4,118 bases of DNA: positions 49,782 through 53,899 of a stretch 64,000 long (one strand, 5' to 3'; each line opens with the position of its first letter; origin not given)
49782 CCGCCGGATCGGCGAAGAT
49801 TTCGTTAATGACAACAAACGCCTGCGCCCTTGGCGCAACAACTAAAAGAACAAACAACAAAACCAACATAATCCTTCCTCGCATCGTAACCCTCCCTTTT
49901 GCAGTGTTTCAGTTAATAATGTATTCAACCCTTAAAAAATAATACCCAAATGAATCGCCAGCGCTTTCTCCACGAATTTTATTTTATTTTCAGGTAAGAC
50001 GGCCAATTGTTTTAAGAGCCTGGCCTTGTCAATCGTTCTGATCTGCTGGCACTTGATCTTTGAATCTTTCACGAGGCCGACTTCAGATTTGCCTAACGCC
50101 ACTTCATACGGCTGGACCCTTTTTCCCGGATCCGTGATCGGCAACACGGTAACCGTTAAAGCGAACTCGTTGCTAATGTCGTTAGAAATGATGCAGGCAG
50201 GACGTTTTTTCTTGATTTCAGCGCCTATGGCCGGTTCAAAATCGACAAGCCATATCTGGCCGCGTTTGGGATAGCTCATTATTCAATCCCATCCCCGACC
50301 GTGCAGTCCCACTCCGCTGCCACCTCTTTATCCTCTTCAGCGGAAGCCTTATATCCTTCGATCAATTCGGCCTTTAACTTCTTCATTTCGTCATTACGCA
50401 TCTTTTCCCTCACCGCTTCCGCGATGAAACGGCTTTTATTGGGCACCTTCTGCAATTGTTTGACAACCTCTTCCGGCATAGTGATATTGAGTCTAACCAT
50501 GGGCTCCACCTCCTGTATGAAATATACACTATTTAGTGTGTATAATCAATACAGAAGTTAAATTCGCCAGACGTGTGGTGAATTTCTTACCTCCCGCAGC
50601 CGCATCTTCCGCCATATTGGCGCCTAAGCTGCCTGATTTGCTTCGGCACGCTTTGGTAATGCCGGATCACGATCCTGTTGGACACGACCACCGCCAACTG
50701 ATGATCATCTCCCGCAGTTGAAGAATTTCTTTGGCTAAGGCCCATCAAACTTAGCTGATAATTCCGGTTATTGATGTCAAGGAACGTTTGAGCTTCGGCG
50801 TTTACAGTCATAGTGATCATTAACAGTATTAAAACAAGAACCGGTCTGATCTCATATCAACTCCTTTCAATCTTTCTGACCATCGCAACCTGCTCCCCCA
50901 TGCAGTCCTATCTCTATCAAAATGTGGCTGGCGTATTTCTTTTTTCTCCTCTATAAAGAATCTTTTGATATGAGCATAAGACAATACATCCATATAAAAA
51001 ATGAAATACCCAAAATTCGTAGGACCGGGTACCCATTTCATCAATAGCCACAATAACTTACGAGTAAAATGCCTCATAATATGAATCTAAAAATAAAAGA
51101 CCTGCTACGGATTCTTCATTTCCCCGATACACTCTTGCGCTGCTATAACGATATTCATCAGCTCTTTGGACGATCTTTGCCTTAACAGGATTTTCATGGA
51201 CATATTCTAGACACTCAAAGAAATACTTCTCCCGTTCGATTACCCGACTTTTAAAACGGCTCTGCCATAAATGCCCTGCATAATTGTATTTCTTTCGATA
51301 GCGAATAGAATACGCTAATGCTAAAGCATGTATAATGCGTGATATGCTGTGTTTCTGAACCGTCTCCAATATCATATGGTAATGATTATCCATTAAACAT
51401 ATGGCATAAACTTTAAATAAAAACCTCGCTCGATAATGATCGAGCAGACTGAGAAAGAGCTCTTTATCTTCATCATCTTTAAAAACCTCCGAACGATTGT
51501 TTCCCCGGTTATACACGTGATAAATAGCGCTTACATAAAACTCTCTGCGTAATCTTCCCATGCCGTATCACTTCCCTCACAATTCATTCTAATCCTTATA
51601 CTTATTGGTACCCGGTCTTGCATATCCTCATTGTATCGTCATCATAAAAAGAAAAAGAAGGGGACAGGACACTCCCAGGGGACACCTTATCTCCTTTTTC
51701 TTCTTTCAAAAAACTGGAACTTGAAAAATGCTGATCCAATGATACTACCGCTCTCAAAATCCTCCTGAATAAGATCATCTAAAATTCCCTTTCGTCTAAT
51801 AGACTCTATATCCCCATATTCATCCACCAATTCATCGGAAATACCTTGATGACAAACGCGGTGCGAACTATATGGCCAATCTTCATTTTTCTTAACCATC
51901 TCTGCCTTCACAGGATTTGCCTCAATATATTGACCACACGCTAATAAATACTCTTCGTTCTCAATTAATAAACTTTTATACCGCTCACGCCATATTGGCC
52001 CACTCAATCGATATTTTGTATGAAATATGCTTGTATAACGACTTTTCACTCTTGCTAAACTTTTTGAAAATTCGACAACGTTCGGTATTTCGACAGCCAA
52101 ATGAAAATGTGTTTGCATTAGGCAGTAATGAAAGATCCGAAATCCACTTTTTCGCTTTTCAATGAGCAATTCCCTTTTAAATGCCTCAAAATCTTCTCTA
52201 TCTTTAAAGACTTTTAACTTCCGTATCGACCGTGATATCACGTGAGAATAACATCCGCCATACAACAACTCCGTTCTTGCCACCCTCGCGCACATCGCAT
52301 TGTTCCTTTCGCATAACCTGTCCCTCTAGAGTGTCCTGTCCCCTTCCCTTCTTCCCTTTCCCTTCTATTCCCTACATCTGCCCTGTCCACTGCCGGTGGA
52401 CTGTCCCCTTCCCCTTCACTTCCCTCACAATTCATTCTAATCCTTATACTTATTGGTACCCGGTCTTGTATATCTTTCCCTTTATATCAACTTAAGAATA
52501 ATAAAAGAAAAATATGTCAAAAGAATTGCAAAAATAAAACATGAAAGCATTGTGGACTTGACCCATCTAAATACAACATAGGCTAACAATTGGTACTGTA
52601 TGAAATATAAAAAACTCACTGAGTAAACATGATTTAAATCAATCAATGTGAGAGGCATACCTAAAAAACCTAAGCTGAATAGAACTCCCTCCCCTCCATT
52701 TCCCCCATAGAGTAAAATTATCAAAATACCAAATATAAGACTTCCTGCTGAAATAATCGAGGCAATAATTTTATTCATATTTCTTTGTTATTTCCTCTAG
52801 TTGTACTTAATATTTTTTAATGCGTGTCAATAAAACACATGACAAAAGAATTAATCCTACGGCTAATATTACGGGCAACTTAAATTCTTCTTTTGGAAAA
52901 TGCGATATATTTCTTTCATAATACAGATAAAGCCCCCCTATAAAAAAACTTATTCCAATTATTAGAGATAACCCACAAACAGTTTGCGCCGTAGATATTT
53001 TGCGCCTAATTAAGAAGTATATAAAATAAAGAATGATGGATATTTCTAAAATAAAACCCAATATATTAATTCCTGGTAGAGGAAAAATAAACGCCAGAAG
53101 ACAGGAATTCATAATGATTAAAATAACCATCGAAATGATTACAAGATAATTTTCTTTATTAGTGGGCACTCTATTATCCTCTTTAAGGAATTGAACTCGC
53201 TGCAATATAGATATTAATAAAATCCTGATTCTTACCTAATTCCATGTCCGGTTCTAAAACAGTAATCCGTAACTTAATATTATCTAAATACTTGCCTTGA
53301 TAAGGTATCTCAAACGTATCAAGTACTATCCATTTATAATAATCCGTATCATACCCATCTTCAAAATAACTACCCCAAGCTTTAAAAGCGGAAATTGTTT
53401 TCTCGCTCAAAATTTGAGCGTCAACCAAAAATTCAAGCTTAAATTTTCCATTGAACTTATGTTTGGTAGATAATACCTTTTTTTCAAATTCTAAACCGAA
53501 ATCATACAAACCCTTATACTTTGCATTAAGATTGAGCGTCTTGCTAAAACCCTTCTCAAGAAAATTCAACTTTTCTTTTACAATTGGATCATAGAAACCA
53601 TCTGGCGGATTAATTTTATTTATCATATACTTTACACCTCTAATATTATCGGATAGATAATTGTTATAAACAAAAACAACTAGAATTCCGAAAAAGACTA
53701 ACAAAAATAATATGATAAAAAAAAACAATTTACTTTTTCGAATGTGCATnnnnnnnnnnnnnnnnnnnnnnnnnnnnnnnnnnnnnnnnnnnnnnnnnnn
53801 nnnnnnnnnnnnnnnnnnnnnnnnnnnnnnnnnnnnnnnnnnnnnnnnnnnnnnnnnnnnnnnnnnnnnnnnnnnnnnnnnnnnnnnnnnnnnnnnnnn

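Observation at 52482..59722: RHS polymorphic toxin locus: truncated YD-repeat gene, full RHS toxin, AT-rich immunity-like genes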

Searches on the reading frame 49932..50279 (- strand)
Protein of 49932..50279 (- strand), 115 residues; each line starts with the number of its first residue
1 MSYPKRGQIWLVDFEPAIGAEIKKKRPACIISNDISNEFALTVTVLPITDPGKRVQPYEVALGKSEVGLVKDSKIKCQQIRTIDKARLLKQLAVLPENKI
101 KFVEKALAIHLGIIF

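Call 55: search_protein_families(library=pfam, proteins=[window:49932-50279:-], max_evalue=0.0001)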
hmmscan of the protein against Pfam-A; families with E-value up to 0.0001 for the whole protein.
window:49932-50279:- (115 aa): 1 family
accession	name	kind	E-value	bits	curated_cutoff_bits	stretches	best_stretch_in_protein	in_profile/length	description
PF02452.23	PemK_toxin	-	7.7e-29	100.5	23.1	1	5-110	1-108/109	PemK-like, MazF-like toxin of type II toxin-antitoxin system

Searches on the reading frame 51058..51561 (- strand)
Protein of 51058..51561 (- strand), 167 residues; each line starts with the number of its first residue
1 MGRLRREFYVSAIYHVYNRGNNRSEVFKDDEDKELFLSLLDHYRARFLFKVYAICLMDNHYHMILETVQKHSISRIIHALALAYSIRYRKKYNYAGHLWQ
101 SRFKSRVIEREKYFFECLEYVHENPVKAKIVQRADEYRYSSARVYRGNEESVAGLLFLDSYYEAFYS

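Call 5: search_protein_families(library=pfam, proteins=[window:51058-51561:-], max_evalue=0.01)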
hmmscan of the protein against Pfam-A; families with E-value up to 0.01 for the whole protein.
window:51058-51561:- (167 aa): 1 family
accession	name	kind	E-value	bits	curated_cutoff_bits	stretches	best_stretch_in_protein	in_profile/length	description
PF01797.21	Y1_Tnp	-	7.6e-16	58.8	23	1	11-123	4-120/121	Transposase IS200 like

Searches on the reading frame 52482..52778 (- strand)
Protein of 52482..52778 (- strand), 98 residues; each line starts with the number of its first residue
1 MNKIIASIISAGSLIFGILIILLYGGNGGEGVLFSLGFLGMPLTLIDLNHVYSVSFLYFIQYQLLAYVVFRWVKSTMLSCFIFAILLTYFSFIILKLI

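Call 5: search_protein_families(library=pfam, proteins=[window:52482-52778:-], max_evalue=0.01)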
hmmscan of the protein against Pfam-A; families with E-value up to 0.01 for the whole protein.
window:52482-52778:- (98 aa): 0 families

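Call 6: search_protein_families(library=ncbifam, proteins=[window:52482-52778:-], max_evalue=0.01)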
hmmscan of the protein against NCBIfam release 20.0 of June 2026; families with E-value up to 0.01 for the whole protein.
window:52482-52778:- (98 aa): 0 families

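Call 18: search_protein_families(library=pfam, proteins=[window:52482-52778:-], max_evalue=10)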
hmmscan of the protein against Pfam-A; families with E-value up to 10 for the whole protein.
window:52482-52778:- (98 aa): 0 families

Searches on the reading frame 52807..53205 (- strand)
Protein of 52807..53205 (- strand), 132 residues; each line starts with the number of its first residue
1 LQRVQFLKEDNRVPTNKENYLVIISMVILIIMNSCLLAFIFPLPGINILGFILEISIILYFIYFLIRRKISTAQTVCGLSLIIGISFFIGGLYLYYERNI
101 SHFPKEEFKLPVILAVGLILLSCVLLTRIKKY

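Call 5: search_protein_families(library=pfam, proteins=[window:52807-53205:-], max_evalue=0.01)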
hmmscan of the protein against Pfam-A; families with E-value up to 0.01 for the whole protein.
window:52807-53205:- (132 aa): 0 families

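Call 6: search_protein_families(library=ncbifam, proteins=[window:52807-53205:-], max_evalue=0.01)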
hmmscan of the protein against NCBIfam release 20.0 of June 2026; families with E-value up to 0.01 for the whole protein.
window:52807-53205:- (132 aa): 1 family
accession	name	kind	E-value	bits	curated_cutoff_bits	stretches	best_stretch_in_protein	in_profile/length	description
NF038216.1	ABZJ_00895_fam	subfamily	0.0013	18.7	33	0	5-48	49-94/134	ABZJ_00895 family protein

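Call 18: search_protein_families(library=pfam, proteins=[window:52807-53205:-], max_evalue=10)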
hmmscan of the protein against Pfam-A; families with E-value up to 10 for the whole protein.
window:52807-53205:- (132 aa): 8 families
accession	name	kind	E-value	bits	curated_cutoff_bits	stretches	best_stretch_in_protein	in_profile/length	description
PF05975.17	EcsB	-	0.016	14.6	30.7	1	76-123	22-68/383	Bacterial ABC transporter protein EcsB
PF13965.12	SID-1_RNA_chan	-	0.1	11.5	28.7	1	8-91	435-521/594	dsRNA-gated channel SID-1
PF16020.10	Deltameth_res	-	0.66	10.3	27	1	79-103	23-47/52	Deltamethrin resistance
PF06570.16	DUF1129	-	0.86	9.6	29.1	1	51-126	88-161/207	Protein of unknown function (DUF1129)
PF09843.14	DUF2070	-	0.91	8.2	30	1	13-125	66-169/561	Predicted membrane protein (DUF2070)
PF07331.16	TctB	-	2.1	9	29.1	0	83-127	3-49/137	Tripartite tricarboxylate transporter TctB family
PF20990.2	DUF2207_C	-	3.3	7.8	33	1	69-129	134-185/247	Predicted membrane protein (DUF2207) C-terminal domain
PF03563.18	Bunya_G2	-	8.5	5.9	25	0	21-80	184-239/281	Bunyavirus glycoprotein G2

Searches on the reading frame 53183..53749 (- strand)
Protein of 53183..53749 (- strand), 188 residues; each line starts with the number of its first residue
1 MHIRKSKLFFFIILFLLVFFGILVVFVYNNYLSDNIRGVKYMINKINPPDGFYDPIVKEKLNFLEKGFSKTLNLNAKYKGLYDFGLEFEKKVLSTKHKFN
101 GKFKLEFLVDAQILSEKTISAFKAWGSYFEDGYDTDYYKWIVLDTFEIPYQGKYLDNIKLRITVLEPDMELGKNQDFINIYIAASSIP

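Call 5: search_protein_families(library=pfam, proteins=[window:53183-53749:-], max_evalue=0.01)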
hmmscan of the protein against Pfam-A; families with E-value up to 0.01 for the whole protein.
window:53183-53749:- (188 aa): 0 families

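Call 6: search_protein_families(library=ncbifam, proteins=[window:53183-53749:-], max_evalue=0.01)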
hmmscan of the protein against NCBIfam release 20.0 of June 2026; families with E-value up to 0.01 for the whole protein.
window:53183-53749:- (188 aa): 0 families

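Call 18: search_protein_families(library=pfam, proteins=[window:53183-53749:-], max_evalue=10)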
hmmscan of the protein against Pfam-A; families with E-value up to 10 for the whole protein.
window:53183-53749:- (188 aa): 2 families
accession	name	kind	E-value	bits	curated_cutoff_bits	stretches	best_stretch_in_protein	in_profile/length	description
PF14899.11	DUF4492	-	0.19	12.1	27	1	7-36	19-48/63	Domain of unknown function (DUF4492)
PF05478.16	Prominin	-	0.27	9.7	34.3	1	4-44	139-179/799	Prominin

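Call 21: find_homologous_proteins(query=window:53183-53749:-, max_evalue=0.001)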
Query window:53183-53749:- (188 aa): 1 proteins with E <= 0.001 among 76 candidates.
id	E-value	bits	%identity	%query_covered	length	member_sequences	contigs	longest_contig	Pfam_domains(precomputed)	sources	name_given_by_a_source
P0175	9.2e-92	324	100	78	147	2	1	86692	-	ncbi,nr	ncbi:MAG TPA: hypothetical protein VI749_01560 [Candidatus Omnitrophota bacterium]|nr:hypothetical p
